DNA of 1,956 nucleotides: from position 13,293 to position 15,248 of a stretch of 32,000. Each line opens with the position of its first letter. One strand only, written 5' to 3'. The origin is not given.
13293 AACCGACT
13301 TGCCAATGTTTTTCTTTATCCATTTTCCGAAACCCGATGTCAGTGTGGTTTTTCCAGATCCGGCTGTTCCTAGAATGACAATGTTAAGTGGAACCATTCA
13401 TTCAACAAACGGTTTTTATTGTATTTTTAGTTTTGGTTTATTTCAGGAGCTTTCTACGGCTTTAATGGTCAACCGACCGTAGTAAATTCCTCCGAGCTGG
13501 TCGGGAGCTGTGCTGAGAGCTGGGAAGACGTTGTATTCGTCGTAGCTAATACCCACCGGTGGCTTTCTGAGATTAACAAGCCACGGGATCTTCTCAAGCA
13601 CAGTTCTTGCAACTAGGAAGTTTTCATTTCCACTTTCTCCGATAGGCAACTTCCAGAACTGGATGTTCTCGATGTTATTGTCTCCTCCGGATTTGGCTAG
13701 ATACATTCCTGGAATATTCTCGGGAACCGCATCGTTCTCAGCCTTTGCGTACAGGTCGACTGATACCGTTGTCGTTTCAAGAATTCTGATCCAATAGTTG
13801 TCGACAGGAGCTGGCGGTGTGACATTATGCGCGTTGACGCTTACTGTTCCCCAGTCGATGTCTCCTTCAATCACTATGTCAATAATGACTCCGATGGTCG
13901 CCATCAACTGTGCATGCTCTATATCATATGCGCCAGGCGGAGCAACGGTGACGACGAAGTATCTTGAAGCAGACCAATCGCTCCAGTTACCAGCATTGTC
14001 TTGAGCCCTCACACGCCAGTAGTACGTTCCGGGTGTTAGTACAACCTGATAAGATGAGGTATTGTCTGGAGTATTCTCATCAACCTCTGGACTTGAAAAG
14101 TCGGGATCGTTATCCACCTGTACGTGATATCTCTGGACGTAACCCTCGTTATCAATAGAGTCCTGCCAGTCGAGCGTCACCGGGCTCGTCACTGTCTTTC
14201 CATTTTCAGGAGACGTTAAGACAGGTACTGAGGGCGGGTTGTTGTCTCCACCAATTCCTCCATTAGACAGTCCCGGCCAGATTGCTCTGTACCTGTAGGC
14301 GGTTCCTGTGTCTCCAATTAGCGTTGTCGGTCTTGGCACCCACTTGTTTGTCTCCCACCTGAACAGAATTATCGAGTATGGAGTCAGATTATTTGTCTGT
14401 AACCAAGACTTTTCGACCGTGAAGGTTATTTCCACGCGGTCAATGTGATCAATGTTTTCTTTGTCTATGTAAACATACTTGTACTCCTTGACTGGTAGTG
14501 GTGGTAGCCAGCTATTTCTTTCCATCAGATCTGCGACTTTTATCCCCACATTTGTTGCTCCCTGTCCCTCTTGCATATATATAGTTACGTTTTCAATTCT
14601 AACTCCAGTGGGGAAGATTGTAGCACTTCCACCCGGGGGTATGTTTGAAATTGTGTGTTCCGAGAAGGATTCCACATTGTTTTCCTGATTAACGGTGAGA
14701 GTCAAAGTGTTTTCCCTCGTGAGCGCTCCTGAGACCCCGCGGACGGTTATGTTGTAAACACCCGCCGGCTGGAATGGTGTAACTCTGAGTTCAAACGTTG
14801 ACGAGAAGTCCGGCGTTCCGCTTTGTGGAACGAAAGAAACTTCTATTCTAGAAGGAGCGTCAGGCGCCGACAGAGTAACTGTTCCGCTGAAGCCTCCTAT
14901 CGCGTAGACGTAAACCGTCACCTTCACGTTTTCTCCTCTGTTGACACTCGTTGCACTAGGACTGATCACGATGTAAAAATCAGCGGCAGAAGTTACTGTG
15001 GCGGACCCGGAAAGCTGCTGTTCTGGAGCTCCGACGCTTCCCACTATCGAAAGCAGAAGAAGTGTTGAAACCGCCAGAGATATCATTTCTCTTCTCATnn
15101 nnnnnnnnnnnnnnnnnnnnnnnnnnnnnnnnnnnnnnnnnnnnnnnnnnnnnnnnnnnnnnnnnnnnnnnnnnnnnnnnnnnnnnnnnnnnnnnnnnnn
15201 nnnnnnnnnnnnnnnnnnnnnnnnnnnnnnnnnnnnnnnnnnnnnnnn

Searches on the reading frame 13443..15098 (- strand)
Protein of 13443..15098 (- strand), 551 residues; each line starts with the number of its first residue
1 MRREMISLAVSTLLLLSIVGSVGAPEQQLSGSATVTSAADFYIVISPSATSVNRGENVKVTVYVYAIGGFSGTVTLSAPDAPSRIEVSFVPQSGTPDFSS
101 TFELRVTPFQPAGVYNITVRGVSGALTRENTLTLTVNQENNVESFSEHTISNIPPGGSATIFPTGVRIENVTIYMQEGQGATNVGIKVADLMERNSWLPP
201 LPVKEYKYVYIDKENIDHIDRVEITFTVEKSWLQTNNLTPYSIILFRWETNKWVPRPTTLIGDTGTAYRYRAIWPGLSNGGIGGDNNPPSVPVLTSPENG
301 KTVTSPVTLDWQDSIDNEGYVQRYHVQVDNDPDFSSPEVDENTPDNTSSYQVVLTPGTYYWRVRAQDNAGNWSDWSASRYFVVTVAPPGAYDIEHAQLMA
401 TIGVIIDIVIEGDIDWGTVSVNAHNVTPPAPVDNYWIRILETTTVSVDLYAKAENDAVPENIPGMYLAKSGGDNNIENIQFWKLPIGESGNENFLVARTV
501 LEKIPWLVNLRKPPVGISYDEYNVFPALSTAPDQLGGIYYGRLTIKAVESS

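Call 48: search_protein_families(library=pfam, proteins=[window:13443-15098:-], max_evalue=0.0001)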
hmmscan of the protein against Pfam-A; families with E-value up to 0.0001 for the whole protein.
window:13443-15098:- (551 aa): 1 family
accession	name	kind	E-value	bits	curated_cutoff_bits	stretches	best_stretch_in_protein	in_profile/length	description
PF25788.1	Ig_Rha78A_N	-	3.8e-05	24.3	27.4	1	308-382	21-100/105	Rha78A-like, N-terminal immunoglobulin domain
